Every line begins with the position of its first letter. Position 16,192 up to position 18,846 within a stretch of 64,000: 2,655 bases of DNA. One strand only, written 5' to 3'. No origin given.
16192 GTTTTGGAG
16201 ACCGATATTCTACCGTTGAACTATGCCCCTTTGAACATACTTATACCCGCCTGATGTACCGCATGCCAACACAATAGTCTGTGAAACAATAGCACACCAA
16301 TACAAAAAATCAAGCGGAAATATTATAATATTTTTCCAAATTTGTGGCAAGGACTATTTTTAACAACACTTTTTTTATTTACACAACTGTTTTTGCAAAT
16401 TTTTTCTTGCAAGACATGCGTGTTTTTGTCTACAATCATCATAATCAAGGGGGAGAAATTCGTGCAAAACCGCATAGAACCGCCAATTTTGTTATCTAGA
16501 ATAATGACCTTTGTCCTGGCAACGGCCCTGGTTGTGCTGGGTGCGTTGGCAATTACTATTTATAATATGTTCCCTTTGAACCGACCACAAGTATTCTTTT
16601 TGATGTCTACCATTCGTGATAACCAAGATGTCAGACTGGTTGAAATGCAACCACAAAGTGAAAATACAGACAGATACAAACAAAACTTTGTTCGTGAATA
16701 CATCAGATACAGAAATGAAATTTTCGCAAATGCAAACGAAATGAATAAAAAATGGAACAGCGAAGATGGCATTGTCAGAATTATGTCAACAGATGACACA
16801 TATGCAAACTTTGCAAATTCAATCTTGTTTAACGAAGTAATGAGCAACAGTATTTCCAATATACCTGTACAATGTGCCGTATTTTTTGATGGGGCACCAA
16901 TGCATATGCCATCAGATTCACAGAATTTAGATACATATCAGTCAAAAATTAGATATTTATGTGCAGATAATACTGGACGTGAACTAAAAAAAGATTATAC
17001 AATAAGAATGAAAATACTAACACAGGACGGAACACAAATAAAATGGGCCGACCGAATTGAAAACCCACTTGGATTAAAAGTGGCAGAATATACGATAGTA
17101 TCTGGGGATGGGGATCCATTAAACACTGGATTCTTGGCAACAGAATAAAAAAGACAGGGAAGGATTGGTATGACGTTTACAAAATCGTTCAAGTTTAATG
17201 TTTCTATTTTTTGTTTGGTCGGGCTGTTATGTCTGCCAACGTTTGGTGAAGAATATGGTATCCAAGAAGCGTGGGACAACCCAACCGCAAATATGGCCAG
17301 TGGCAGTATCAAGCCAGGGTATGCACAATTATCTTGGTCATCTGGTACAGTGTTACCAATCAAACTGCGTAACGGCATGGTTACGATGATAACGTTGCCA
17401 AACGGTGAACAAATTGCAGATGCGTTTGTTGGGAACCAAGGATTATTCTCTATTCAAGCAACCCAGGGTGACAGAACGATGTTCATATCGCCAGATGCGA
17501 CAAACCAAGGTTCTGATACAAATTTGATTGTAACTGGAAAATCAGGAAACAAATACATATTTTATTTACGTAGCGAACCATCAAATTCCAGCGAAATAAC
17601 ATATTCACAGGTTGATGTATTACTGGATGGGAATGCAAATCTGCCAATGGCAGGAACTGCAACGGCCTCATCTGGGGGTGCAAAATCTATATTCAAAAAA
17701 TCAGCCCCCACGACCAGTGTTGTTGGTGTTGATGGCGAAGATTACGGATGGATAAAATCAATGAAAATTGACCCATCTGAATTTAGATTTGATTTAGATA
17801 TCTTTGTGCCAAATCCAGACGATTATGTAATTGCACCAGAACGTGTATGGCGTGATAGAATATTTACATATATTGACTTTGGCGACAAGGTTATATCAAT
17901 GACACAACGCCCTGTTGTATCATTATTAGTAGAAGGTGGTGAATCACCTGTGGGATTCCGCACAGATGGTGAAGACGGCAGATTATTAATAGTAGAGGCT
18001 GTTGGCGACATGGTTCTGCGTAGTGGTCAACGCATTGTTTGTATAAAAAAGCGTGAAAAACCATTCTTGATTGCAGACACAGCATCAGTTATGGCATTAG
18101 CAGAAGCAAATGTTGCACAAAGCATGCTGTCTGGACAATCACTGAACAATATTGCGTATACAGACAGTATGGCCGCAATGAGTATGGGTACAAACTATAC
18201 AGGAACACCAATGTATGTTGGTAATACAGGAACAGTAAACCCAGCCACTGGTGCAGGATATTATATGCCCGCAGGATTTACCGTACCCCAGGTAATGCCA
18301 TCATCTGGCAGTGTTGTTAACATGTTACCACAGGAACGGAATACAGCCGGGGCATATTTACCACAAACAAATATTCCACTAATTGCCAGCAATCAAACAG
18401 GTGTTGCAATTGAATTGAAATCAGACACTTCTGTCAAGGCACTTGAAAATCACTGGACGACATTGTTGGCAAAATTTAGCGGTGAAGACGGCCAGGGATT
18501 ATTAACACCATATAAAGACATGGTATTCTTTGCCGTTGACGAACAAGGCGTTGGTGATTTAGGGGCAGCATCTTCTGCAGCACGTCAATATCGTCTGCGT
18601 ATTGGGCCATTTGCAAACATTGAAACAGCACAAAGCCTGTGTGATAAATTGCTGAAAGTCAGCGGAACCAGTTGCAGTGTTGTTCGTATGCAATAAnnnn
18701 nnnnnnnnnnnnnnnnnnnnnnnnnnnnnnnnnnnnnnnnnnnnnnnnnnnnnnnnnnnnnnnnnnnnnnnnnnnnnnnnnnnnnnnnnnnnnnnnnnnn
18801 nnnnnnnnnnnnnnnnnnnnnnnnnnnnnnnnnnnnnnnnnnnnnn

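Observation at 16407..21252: Orphan virB8-virB9-virB10 core-complex operon with no ATPase, pilin or coupling-protein genes beside it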

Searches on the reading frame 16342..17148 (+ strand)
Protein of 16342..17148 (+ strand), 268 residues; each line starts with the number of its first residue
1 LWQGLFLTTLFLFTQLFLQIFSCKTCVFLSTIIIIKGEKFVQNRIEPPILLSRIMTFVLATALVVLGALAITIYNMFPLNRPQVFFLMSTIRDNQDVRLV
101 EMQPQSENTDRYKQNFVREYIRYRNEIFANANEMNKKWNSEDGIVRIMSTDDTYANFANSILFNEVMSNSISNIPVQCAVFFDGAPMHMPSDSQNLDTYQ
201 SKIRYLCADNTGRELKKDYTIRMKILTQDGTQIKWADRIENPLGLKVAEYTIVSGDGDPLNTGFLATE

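Call 3: search_protein_families(library=pfam, proteins=[window:16342-17148:+], max_evalue=0.1)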
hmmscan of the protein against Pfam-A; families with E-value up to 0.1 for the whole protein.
window:16342-17148:+ (268 aa): 1 family
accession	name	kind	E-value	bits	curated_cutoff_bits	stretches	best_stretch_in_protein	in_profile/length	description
PF04335.19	VirB8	-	2.9e-08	34.2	23.2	1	38-252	3-210/213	VirB8 protein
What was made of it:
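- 16462..17148 (+): virB8-like gene (228 aa): short cytoplasmic N-terminus, one TM helix (about aa 15-35), periplasmic VirB8 domain; RBS GGGGGAG at 16450-16456. Pfam VirB8 E 2.9e-8, 34.2 bits against cut-off 23.2 (call 3).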

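Call 4: search_protein_families(library=ncbifam, proteins=[window:16342-17148:+], max_evalue=0.1)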
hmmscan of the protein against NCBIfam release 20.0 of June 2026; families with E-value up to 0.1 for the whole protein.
window:16342-17148:+ (268 aa): 0 families

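Call 36: search_solved_structures(query=window:16462-17148:+, max_evalue=1)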
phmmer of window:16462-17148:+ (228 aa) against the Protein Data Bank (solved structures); distinct sequences matched with E-value up to 1: 0.

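Call 74: search_solved_structures(query=A3, max_evalue=1)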
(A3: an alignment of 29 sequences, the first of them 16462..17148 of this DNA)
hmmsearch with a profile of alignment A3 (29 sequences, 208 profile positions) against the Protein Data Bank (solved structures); distinct sequences matched with E-value up to 1: 12.
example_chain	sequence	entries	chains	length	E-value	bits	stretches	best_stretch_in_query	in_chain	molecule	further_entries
4jf8_A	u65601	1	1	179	7.2e-08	35.4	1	49-193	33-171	TrwG component of type IV secretion system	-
7o41_D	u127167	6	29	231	2.3e-06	30.5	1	55-193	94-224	TrwG protein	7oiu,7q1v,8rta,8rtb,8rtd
4nhf_A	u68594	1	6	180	2.9e-06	30.1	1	48-192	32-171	TrwG protein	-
5i97_A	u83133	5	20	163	1.4e-05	28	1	39-194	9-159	Conjugal transfer protein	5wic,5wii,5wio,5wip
4lso_A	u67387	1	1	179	3.2e-05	26.7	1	21-192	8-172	Type IV secretion system protein virB8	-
21nr_A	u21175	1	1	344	5.8e-05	25.9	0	136-165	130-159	TLP-IPT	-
4kz1_A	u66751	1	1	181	9.4e-05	25.2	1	21-192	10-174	VirB8 protein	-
4mei_A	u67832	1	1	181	0.00011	25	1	21-192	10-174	VirB8 protein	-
2bhm_A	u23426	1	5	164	0.014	18.1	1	59-196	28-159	TYPE IV SECRETION SYSTEM PROTEIN VIRB8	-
5jbs_A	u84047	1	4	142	0.02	17.6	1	64-196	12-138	Type IV secretion system protein virB8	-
4aky_A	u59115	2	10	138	0.026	17.2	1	62-194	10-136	TYPE IV SECRETION SYSTEM PROTEIN VIRB8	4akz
4o3v_A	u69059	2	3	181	0.047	16.4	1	21-157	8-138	VirB8-like protein of type IV secretion system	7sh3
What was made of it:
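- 16462..17148 (+): The family profile hits TrwG, TraE and Brucella VirB8 structures (call 74).
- On Type IV secretion system (VirB/D4-type, MPF-T-like): Profile hits to TrwG, TraE and VirB8 structures (call 74).
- Checked: A family profile of VirB8 hits solved TrwG, TraE and Brucella VirB8 structures (best E 7e-8, call 74).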

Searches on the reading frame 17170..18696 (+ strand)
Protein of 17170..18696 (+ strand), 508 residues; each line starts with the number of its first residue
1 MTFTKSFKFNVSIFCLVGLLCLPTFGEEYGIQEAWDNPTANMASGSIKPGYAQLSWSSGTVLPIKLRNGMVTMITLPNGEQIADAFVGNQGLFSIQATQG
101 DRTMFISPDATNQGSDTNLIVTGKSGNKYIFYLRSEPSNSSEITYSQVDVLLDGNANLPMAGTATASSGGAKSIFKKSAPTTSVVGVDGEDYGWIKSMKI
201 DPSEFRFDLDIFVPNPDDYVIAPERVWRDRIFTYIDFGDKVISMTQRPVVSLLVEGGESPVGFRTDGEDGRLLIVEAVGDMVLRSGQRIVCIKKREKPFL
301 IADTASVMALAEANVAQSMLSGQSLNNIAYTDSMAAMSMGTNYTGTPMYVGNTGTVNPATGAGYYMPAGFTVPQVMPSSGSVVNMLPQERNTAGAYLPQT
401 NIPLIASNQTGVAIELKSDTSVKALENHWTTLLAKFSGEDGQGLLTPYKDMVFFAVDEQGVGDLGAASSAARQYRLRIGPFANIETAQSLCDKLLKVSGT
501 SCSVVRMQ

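Call 3: search_protein_families(library=pfam, proteins=[window:17170-18696:+], max_evalue=0.1)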
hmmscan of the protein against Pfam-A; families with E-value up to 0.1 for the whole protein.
window:17170-18696:+ (508 aa): 3 families
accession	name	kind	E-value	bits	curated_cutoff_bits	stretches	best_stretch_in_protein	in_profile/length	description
PF03524.21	CagX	-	1.6e-21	77.5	34.2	1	53-294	5-197/198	Conjugal transfer protein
PF05036.18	SPOR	-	2.4e-05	25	21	1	470-506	40-76/76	SPOR domain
PF06586.17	TraK_N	-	0.001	19.8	24.8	1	61-145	7-91/100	TraK N-terminal domain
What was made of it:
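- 17170..18696 (+): virB9/CagX-like gene (508 aa): signal peptide, CagX domain aa 53-294, low-complexity linker (about aa 300-400), C-terminal SPOR peptidoglycan-binding domain (about aa 410-508; nt about 18397-18693). Pfam CagX E 1.6e-21 and SPOR E 2.4e-5, both above cut-off (call 3).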

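Call 4: search_protein_families(library=ncbifam, proteins=[window:17170-18696:+], max_evalue=0.1)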
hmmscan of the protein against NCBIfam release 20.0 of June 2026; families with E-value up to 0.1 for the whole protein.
window:17170-18696:+ (508 aa): 1 family
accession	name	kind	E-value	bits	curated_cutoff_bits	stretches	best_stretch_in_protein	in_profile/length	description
TIGR02781.1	VirB9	equivalog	1.1e-14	54.7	217.7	2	55-145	34-122/248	P-type conjugative transfer protein VirB9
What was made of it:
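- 17170..18696 (+): TIGR02781 VirB9 scores 54.7 bits, below the equivalog cut-off (call 4).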

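Call 7: find_encoding_contigs(protein=window:17170-18696:+, flank=10000, max_places=6)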
Protein window:17170-18696:+ (508 aa): no gene with exactly this product is on record in the collection.

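Call 34: search_solved_structures(query=window:17170-18696:+, max_evalue=1)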
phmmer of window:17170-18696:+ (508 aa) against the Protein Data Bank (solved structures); distinct sequences matched with E-value up to 1: 1.
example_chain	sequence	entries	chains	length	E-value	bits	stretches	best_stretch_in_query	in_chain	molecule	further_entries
6gyb_b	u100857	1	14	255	0.64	11.9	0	176-295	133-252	VirB9 protein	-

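Call 75: search_solved_structures(query=A4, max_evalue=1)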
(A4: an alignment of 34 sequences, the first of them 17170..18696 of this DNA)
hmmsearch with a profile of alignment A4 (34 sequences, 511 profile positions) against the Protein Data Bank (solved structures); distinct sequences matched with E-value up to 1: 7.
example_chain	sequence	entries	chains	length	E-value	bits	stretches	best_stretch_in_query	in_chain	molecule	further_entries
7o3j_B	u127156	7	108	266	0.0021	20.1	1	56-126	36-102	TrwF protein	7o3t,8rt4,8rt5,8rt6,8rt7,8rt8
6gyb_b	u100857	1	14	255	0.0026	19.8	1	54-136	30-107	VirB9 protein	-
2e29_A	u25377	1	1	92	0.59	12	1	405-447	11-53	ATP-dependent RNA helicase DDX50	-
2qvs_B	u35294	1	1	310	0.65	11.9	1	271-342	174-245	cAMP-dependent protein kinase type II-alpha regulatory subunit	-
4l8j_A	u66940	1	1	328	0.71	11.7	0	261-421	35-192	Putative efflux transporter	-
3j4q_B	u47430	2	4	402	0.83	11.5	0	271-348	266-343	cAMP-dependent protein kinase type II-alpha regulatory subunit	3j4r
9d2f_b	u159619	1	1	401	0.98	11.3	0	271-341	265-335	cAMP-dependent protein kinase type II-alpha regulatory subunit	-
